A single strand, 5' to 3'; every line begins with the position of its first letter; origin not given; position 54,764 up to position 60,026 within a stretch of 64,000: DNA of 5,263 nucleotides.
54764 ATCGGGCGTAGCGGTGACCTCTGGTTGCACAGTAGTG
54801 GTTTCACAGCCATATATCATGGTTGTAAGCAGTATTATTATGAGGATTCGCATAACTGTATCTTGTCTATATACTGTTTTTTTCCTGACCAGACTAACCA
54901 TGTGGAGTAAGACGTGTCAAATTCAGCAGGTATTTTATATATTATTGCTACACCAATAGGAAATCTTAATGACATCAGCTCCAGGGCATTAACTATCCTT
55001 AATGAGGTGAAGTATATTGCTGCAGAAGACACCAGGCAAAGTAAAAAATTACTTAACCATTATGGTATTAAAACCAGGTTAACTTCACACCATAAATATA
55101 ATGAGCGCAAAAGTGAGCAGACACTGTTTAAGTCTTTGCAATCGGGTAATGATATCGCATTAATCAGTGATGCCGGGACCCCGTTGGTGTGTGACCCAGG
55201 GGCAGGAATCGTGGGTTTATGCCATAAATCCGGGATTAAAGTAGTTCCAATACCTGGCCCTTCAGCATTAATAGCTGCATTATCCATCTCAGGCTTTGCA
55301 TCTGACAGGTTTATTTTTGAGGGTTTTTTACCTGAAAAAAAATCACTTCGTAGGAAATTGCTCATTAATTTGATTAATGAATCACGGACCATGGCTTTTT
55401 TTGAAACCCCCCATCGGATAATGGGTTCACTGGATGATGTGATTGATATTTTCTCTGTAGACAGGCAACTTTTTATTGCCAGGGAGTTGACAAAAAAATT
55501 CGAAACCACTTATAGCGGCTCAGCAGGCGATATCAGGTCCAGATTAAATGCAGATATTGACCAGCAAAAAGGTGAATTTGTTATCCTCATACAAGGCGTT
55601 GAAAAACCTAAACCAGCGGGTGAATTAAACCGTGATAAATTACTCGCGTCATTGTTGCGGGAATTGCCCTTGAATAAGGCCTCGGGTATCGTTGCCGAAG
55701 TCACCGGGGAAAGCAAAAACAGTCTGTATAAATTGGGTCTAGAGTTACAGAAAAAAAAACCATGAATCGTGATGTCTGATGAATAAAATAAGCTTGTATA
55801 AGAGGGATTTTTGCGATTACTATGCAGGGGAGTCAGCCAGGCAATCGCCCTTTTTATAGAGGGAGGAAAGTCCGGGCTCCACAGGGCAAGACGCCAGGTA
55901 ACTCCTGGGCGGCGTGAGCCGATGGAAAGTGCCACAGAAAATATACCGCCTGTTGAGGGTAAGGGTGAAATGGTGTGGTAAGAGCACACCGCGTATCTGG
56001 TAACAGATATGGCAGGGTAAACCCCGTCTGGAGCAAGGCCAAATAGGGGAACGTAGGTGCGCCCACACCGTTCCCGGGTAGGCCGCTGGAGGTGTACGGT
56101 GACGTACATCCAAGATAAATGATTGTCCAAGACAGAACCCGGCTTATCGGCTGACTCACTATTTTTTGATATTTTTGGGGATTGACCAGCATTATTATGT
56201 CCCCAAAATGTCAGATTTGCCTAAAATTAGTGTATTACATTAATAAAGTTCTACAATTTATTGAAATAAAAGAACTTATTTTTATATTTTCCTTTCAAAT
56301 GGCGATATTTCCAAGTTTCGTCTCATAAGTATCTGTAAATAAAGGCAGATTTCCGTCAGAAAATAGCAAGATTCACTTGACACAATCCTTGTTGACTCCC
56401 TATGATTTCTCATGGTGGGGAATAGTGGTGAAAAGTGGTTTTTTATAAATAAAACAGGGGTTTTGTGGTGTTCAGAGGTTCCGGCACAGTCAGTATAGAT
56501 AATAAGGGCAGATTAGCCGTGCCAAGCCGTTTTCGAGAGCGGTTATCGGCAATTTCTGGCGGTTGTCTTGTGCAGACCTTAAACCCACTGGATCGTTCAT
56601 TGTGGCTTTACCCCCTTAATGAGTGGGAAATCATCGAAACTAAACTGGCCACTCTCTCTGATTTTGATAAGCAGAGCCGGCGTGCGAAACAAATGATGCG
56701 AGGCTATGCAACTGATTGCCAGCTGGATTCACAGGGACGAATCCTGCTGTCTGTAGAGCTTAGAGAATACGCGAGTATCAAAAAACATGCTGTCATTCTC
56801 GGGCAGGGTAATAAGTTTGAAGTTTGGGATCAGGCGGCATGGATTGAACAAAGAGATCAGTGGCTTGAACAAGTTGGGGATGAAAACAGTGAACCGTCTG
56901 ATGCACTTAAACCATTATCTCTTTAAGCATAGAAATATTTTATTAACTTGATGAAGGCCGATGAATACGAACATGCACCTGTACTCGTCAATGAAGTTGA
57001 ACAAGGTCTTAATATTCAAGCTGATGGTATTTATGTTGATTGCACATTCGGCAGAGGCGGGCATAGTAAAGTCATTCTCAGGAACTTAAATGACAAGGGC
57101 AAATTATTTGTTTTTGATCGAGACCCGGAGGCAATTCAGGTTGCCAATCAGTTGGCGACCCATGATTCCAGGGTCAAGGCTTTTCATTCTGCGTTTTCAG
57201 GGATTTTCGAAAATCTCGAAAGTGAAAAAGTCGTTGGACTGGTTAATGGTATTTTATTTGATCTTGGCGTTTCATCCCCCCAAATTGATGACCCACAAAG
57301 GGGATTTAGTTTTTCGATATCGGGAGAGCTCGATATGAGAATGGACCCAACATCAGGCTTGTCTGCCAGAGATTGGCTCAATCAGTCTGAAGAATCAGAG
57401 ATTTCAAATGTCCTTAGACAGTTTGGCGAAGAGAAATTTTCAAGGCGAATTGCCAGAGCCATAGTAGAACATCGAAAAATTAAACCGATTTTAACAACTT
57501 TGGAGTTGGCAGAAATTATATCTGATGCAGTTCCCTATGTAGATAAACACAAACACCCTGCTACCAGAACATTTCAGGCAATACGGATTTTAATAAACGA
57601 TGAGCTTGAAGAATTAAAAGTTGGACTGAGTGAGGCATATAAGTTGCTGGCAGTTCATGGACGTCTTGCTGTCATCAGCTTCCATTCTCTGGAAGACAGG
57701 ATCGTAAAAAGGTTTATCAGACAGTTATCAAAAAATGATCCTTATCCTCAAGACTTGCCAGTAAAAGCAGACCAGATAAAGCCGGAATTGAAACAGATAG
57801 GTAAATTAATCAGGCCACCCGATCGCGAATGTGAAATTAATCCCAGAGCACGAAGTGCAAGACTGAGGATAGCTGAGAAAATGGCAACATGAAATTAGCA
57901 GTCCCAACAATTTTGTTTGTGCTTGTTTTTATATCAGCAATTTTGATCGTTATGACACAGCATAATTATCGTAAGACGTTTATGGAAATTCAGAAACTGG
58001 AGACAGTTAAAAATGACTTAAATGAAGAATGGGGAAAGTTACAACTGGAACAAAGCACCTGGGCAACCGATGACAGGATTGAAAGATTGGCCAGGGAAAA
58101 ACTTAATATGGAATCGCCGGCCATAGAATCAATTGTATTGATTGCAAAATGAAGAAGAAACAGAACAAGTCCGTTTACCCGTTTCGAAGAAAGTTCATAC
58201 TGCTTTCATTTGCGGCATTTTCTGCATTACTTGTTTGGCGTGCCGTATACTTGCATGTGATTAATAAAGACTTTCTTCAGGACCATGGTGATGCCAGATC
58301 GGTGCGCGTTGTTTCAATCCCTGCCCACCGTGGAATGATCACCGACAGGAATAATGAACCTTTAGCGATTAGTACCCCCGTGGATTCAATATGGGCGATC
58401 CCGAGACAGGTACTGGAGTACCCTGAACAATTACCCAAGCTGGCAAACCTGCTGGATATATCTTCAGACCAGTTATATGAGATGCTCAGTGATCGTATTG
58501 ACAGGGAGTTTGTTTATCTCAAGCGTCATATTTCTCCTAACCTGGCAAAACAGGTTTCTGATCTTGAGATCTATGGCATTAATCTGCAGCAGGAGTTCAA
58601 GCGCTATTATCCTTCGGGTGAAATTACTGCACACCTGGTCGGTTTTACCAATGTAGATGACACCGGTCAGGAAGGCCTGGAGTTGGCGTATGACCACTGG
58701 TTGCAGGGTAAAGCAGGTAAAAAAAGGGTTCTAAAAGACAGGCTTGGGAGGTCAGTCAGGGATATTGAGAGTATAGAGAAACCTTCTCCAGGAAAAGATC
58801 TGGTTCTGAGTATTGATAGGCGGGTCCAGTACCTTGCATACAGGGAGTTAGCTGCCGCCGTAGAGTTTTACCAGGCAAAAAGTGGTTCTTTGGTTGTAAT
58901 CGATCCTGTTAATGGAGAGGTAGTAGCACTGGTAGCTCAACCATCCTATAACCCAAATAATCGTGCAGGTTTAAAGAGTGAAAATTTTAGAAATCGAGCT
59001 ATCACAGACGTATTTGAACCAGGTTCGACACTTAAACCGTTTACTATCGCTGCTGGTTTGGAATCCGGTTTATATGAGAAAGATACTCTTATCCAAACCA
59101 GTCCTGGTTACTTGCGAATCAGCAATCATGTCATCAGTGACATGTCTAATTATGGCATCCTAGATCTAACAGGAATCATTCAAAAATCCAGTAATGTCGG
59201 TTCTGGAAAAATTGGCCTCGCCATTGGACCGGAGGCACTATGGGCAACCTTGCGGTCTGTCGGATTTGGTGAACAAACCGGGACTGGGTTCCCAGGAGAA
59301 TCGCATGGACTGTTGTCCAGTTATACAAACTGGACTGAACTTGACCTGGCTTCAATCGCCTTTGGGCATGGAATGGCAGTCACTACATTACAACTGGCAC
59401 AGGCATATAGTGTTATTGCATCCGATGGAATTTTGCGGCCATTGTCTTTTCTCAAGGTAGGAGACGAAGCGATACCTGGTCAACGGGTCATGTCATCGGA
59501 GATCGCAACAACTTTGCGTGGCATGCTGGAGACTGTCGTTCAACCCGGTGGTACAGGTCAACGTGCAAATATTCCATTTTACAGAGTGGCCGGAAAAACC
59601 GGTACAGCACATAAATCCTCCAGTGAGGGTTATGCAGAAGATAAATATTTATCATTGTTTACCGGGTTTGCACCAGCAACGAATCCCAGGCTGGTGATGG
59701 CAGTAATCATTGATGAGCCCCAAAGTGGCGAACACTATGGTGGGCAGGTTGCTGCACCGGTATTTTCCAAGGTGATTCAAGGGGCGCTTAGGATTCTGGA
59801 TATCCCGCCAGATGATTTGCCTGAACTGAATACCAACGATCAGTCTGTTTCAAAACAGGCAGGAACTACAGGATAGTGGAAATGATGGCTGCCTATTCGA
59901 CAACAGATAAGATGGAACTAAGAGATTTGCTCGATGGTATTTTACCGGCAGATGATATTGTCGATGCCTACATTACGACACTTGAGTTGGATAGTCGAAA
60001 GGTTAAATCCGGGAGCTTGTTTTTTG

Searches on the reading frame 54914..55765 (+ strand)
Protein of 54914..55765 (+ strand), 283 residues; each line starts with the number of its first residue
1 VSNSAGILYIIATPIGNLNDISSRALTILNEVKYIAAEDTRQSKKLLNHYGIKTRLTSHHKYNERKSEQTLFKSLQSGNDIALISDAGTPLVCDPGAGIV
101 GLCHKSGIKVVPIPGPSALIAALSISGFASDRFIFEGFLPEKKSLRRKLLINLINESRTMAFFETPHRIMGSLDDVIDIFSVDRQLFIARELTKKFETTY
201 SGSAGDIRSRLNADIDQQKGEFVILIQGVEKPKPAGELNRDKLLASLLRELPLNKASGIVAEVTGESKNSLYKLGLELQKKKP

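Call 36: search_protein_families(library=pfam, proteins=[window:54914-55765:+], max_evalue=0.001)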
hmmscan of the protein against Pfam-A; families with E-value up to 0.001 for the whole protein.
window:54914-55765:+ (283 aa): 2 families
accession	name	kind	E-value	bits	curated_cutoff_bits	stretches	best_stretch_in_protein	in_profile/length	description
PF00590.25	TP_methylase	-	2.2e-25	90.3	27.8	1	8-207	2-211/212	Tetrapyrrole (Corrin/Porphyrin) Methylases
PF23016.2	RsmI_C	-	6.2e-12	45.6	27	1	241-279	8-46/46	RsmI C-terminal HTH domain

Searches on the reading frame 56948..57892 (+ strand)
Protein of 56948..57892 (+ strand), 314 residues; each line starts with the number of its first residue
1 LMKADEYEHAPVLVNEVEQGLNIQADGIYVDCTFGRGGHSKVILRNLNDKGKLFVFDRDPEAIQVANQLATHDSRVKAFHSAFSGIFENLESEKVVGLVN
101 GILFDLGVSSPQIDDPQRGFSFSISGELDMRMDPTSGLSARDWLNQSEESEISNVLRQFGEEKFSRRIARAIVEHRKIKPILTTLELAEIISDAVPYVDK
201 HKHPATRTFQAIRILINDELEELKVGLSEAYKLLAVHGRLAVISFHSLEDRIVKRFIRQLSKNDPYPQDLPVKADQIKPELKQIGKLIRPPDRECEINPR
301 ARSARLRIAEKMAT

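Call 36: search_protein_families(library=pfam, proteins=[window:56948-57892:+], max_evalue=0.001)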
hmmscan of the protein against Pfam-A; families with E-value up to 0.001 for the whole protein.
window:56948-57892:+ (314 aa): 1 family
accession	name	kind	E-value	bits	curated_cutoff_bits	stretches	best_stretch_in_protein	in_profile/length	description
PF01795.25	Methyltransf_5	-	6.5e-115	384.3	27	1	7-311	2-308/309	MraW methylase family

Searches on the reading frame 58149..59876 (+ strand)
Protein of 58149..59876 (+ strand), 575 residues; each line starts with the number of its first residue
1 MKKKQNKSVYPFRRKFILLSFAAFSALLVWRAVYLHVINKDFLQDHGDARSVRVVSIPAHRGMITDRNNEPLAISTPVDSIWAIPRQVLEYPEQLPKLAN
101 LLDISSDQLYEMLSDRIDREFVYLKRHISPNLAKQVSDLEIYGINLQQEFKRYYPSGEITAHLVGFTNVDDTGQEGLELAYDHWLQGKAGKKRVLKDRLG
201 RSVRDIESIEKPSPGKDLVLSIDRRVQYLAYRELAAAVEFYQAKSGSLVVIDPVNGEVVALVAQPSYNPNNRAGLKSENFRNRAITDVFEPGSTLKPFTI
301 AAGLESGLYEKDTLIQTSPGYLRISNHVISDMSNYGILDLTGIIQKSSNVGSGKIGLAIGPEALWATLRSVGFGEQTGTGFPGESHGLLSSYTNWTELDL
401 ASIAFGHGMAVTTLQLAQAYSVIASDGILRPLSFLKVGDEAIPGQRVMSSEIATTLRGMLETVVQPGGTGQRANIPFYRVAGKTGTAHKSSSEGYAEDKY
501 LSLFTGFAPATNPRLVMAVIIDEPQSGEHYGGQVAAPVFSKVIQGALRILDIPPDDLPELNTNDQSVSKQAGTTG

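Call 36: search_protein_families(library=pfam, proteins=[window:58149-59876:+], max_evalue=0.001)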
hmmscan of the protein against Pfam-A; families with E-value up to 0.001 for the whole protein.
window:58149-59876:+ (575 aa): 3 families
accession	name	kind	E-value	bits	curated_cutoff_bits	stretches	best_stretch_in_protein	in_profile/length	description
PF00905.27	Transpeptidase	-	9.2e-79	265.2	22.1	1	246-543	1-298/299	Penicillin binding protein transpeptidase domain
PF03717.20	PBP_dimer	-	1.9e-24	87.5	24.4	1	57-205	2-178/180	Penicillin-binding Protein dimerisation domain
PF21922.1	PBP_dimer_2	-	1.4e-05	25.7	27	1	148-191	21-63/83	Penicillin binding protein A dimerisation domain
